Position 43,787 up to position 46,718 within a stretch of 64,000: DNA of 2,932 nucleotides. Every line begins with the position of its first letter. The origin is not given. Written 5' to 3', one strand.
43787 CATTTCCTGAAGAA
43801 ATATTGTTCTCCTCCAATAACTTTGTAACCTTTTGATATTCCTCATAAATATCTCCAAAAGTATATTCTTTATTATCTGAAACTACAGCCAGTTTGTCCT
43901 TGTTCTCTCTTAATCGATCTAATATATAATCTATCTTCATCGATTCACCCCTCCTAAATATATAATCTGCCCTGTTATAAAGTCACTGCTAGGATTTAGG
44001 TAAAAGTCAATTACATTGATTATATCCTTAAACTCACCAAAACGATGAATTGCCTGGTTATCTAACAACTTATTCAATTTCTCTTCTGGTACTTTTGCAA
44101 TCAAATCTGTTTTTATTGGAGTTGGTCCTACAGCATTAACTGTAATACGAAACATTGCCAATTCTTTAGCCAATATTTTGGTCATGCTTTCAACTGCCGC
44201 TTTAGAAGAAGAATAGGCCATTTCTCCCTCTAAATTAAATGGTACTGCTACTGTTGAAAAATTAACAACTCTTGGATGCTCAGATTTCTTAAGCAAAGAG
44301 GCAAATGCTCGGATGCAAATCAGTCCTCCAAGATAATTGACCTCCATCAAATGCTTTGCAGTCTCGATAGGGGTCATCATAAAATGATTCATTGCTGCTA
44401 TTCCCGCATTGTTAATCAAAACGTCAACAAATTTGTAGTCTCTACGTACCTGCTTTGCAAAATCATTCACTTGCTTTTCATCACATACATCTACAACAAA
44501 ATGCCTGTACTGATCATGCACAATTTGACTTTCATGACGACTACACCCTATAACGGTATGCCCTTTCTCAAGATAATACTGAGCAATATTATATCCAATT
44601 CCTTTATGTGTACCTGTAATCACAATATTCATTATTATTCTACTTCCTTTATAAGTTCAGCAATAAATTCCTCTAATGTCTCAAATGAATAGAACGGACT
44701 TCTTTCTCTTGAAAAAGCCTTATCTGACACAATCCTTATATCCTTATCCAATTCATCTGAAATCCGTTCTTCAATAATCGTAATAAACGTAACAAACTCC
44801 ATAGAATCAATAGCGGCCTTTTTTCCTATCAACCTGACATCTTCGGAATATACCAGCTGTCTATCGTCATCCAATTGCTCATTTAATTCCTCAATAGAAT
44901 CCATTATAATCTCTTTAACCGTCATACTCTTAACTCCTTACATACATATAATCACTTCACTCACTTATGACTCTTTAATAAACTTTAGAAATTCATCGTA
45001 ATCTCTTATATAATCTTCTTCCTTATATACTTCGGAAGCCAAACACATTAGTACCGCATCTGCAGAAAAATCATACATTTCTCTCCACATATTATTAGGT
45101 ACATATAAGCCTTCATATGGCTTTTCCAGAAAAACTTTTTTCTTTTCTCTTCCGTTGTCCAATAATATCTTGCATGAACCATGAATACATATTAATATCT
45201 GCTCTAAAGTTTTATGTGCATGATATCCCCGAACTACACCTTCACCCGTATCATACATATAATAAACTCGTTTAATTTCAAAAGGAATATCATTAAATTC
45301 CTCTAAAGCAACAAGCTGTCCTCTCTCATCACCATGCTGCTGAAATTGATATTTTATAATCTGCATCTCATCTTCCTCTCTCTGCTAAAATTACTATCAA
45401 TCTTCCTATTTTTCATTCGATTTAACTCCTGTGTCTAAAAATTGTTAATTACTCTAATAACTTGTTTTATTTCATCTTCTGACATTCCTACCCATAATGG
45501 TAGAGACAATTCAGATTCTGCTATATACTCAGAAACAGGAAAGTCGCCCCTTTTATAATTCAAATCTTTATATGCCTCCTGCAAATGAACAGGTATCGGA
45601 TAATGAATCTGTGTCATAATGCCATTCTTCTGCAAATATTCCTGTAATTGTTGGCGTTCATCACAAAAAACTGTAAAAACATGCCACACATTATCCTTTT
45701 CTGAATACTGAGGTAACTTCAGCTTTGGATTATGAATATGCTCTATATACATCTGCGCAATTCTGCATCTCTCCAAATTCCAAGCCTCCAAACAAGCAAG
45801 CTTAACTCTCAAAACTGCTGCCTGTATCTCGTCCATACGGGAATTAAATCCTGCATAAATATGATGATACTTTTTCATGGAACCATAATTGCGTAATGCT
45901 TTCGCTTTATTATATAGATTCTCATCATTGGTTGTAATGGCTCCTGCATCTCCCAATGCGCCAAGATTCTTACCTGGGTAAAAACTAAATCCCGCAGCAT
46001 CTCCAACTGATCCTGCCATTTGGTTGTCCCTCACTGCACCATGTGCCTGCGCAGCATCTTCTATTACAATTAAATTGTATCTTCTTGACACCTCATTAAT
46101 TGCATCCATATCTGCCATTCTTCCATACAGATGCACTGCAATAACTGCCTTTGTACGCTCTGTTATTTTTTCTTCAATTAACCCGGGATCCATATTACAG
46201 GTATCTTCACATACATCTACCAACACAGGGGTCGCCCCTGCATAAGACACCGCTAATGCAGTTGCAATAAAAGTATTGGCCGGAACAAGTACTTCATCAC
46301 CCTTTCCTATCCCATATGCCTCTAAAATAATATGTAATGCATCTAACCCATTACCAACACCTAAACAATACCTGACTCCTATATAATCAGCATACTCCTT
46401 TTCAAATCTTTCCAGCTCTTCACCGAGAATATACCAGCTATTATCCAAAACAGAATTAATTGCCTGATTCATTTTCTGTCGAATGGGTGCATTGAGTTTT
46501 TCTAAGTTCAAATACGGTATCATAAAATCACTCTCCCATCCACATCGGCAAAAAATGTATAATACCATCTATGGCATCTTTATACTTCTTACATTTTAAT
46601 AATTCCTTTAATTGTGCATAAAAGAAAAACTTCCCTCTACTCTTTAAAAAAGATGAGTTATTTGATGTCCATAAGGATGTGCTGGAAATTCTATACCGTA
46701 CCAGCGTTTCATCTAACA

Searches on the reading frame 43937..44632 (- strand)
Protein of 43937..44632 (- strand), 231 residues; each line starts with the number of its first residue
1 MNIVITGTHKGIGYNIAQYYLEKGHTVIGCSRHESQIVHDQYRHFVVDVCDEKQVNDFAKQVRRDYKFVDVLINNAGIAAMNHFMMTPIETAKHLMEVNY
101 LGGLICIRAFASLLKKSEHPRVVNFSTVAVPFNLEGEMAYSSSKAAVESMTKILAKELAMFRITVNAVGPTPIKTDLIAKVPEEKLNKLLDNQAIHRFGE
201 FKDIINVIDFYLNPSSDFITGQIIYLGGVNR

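Call 7: search_protein_families(library=ncbifam, proteins=[window:43937-44632:-], max_evalue=0.001)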
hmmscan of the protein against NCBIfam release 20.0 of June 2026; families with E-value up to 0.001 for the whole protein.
window:43937-44632:- (231 aa): 225 families (the best 25 are shown)
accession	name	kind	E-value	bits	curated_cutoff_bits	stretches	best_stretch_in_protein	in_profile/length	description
NF009466.0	PRK12826.1-2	subfamily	4e-43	147.7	222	1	2-227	5-241/248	3-oxoacyl-ACP reductase FabG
TIGR01830.1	3oxo_ACP_reduc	equivalog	1.3e-41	142.8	297.75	1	4-228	2-236/239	3-oxoacyl-[acyl-carrier-protein] reductase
NF005559.1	PRK07231.1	subfamily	8.6e-40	136.8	215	1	3-228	7-245/249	glucose 1-dehydrogenase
NF004198.0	PRK05653.1-3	equivalog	1.2e-39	136.2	296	1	2-228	9-244/248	3-oxoacyl-ACP reductase FabG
NF005753.0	PRK07577.1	equivalog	1.3e-38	132.8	310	1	3-228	6-230/237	SDR family oxidoreductase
NF009464.0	PRK12824.1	subfamily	1.1e-37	130.1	269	1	4-228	6-240/245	3-oxoacyl-ACP reductase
NF005309.0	PRK06841.1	subfamily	4.8e-35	121.3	286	1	3-227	18-249/255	GolD/DthD family dehydrogenase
NF005067.0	PRK06484.1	equivalog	6e-34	117.5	713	1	3-227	12-248/524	short chain dehydrogenase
NF004197.0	PRK05653.1-1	equivalog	6.1e-34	117.8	332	1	3-228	10-244/249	3-oxoacyl-ACP reductase FabG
NF047420.2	EF_P_mod_YmfI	equivalog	1.1e-33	117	238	1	3-228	2-233/236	elongation factor P 5-aminopentanone reductase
NF006118.0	PRK08264.1-4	subfamily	2.4e-33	115.6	279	1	2-187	7-195/244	SDR family oxidoreductase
NF005893.0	PRK07856.1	equivalog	5.3e-33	114.4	255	1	3-228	12-239/255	SDR family oxidoreductase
NF006072.0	PRK08217.1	subfamily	6.8e-33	114.5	298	1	2-228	7-249/253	3-ketoacyl-(acyl-carrier-protein) reductase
NF005853.0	PRK07774.1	equivalog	1.7e-32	112.8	303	1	4-228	10-244/250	SDR family oxidoreductase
NF005056.0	PRK06463.1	equivalog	3.9e-32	111.5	339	1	2-228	9-245/255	3-ketoacyl-(acyl-carrier-protein) reductase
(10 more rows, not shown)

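Call 8: search_protein_families(library=pfam, proteins=[window:43937-44632:-], max_evalue=0.001)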
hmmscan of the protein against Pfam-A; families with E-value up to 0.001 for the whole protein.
window:43937-44632:- (231 aa): 5 families
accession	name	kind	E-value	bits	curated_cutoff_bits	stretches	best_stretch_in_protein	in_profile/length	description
PF13561.12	adh_short_C2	-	1.8e-41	142.7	27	1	9-226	5-231/236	Enoyl-(Acyl carrier protein) reductase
PF00106.31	adh_short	-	2.8e-40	138.3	26.6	1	3-184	3-193/195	short chain dehydrogenase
PF01370.27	Epimerase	-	6.9e-09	35.9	20.9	1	3-199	1-203/240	NAD dependent epimerase/dehydratase family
PF16363.11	GDP_Man_Dehyd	-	6.8e-06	26.2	27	1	5-214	2-239/332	GDP-mannose 4,6 dehydratase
PF08659.16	KR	-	0.00016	22.1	22.6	1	4-152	4-161/180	KR domain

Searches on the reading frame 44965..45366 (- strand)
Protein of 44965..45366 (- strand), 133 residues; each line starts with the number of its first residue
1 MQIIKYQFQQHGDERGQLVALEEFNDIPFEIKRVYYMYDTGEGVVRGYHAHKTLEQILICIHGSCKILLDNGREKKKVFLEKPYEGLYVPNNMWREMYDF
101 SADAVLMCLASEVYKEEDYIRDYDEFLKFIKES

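Call 7: search_protein_families(library=ncbifam, proteins=[window:44965-45366:-], max_evalue=0.001)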
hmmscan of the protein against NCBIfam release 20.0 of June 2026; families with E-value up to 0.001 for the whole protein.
window:44965-45366:- (133 aa): 0 families

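Call 8: search_protein_families(library=pfam, proteins=[window:44965-45366:-], max_evalue=0.001)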
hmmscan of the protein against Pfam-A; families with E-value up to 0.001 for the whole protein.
window:44965-45366:- (133 aa): 1 family
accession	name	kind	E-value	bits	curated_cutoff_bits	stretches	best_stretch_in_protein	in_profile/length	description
PF05523.17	FdtA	-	1.1e-53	180.9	23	1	6-130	6-130/131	WxcM-like, C-terminal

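Call 85: search_solved_structures(query=window:44965-45366:-, max_evalue=0.00001)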
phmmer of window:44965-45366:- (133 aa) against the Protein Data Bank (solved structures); distinct sequences matched with E-value up to 0.00001: 12.
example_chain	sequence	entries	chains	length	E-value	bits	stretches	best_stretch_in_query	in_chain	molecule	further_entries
7n67_A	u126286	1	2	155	3e-43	150.2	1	7-132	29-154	FdtA domain-containing protein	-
2pa7_A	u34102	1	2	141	1.7e-42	147.8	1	7-131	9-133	DTDP-6-deoxy-3,4-keto-hexulose isomerase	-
2pak_A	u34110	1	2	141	1.6e-41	144.6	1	7-131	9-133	DTDP-6-deoxy-3,4-keto-hexulose isomerase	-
2pae_A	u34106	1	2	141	1.6e-41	144.6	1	7-131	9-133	DTDP-6-deoxy-3,4-keto-hexulose isomerase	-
2pam_A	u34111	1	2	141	1.6e-40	141.4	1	7-131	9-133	DTDP-6-deoxy-3,4-keto-hexulose isomerase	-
5tpu_A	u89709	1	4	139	5.5e-39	136.4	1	12-132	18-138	Putative uncharacterized protein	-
4zu7_A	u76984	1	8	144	7.2e-34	119.9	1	6-129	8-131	QdtA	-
4o9e_A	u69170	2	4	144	1.5e-33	118.9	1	6-129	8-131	QdtA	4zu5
4o9g_A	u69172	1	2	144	1.4e-32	115.7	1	6-129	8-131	QdtA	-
5tpv_A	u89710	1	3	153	1.4e-27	99.5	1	25-128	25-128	WlaRA, TDP-fucose-3,4-ketoisomerase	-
4zu4_A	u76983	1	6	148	5.1e-27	97.7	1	6-128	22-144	WxcM-like protein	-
4mzu_A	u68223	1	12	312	3.3e-26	95.1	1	6-128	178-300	WxcM-like protein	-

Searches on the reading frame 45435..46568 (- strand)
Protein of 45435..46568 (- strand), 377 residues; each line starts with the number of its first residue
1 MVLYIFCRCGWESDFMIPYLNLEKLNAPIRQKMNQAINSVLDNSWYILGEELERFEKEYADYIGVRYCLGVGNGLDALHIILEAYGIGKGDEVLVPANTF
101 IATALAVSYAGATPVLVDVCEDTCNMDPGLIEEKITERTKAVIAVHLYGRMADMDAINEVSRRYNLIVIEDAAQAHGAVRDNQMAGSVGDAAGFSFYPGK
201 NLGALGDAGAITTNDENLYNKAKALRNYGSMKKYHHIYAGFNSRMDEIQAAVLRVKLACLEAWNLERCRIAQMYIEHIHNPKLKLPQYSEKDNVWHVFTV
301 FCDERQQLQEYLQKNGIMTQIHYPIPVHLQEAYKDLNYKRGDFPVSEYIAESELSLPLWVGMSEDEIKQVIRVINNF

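Call 7: search_protein_families(library=ncbifam, proteins=[window:45435-46568:-], max_evalue=0.001)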
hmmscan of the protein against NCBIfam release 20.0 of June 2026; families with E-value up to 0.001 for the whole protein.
window:45435-46568:- (377 aa): 16 families
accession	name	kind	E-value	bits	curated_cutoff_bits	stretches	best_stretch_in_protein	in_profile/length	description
TIGR03588.1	PseC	equivalog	3.4e-76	256.6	423.5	1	29-375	9-377/380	UDP-4-amino-4,6-dideoxy-N-acetyl-beta-L-altrosamine transaminase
NF008687.0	PRK11706.1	equivalog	2e-62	211.1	375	1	77-377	58-373/375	dTDP-4-amino-4,6-dideoxygalactose transaminase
TIGR04181.1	NHT_00031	hypoth_equivalog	3.2e-62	210.5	420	1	29-357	8-357/359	LegC family aminotransferase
NF008658.2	PRK11658.1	equivalog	1.8e-61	207.9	631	1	32-376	15-375/379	UDP-4-amino-4-deoxy-L-arabinose aminotransferase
TIGR04427.1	PLP_DesI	equivalog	3.6e-61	207.4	650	1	26-374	27-379/390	dTDP-4-dehydro-6-deoxyglucose aminotransferase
TIGR02379.1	ECA_wecE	subfamily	1.2e-50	172.4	434.85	1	86-376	67-373/376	dTDP-4-amino-4,6-dideoxy-D-glucose transaminase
NF011936.0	PRK15407.1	equivalog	4e-46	157.6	423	2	31-229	47-251/440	lipopolysaccharide biosynthesis protein RfbH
NF005816.0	PRK07682.1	equivalog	1.3e-09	37.1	620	1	75-176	100-207/390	aminotransferase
NF041364.1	GntC_guanitoxin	equivalog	8.4e-07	28.2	415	1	77-178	72-180/356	guanitoxin biosynthesis PLP-dependent (S)-gamma-hydroxy-L-arginine cyclodehydratase GntC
NF004621.0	PRK05957.1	equivalog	1.4e-06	27.4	498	1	88-173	111-201/389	pyridoxal phosphate-dependent aminotransferase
NF005817.0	PRK07683.1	equivalog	2.4e-06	26.5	575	1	87-144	110-167/387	aminotransferase A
NF004975.0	PRK06348.1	equivalog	5.1e-06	25.7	549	1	56-171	80-201/384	pyridoxal phosphate-dependent aminotransferase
NF005588.0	PRK07309.1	equivalog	3.4e-05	22.9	576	1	77-172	103-206/391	pyridoxal phosphate-dependent aminotransferase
NF002878.0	PRK03321.1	subfamily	0.00014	20.7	374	1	57-143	64-150/352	histidinol-phosphate transaminase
NF006230.0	PRK08363.1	equivalog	0.00023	20.1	534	1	76-146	104-174/398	alanine aminotransferase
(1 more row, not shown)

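Call 8: search_protein_families(library=pfam, proteins=[window:45435-46568:-], max_evalue=0.001)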
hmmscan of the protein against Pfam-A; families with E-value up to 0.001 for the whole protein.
window:45435-46568:- (377 aa): 2 families
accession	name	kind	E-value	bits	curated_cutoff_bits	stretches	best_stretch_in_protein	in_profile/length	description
PF01041.23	DegT_DnrJ_EryC1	-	1.4e-120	403.3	19.8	1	30-374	4-359/360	DegT/DnrJ/EryC1/StrS aminotransferase family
PF00266.25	Aminotran_5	-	0.00051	19.6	21.5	1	73-177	69-181/371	Aminotransferase class-V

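Call 84: search_solved_structures(query=window:45435-46568:-, max_evalue=1e-30)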
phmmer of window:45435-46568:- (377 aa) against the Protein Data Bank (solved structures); distinct sequences matched with E-value up to 1e-30: 41.
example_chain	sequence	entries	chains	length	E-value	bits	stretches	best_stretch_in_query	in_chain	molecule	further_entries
3frk_A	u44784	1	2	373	7.4e-137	459.6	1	23-375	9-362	QdtB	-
7b0d_A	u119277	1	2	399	1.6e-115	389.4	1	13-377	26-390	Glutamine--scyllo-inositol transaminase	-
5u1z_A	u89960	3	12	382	1.1e-113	383.4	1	19-376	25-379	Putative aminotransferase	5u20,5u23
7n63_A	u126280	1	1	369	2.3e-113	382.3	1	16-377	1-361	Putative aminotransferase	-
5u21_A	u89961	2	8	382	7.5e-113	380.6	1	19-376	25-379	Putative aminotransferase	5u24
2oga_A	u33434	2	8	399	7.4e-98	331.2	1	16-372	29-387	Transaminase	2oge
8e75_A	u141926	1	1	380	2.5e-77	263.7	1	16-370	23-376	DegT/DnrJ/EryC1/StrS aminotransferase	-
8e77_A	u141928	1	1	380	2.5e-77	263.7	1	16-370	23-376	DegT/DnrJ/EryC1/StrS aminotransferase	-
3nyu_A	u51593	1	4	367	8e-77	262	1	16-375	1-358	Aminotransferase WbpE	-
3nu7_A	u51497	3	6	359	1e-76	261.7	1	16-372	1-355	Aminotransferase WbpE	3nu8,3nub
3nys_A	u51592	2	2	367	5.5e-76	259.3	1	16-375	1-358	Aminotransferase WbpE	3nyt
3uwc_A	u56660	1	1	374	1.5e-70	241.3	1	16-377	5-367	Nucleotide-sugar aminotransferase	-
4qgr_A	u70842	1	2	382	6.9e-69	235.9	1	18-377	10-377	DegT/DnrJ/EryC1/StrS aminotransferase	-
3bn1_A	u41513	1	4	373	6.4e-62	213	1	39-374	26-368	Perosamine synthetase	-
3dr7_A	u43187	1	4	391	7.3e-62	212.8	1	39-374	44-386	Putative perosamine synthetase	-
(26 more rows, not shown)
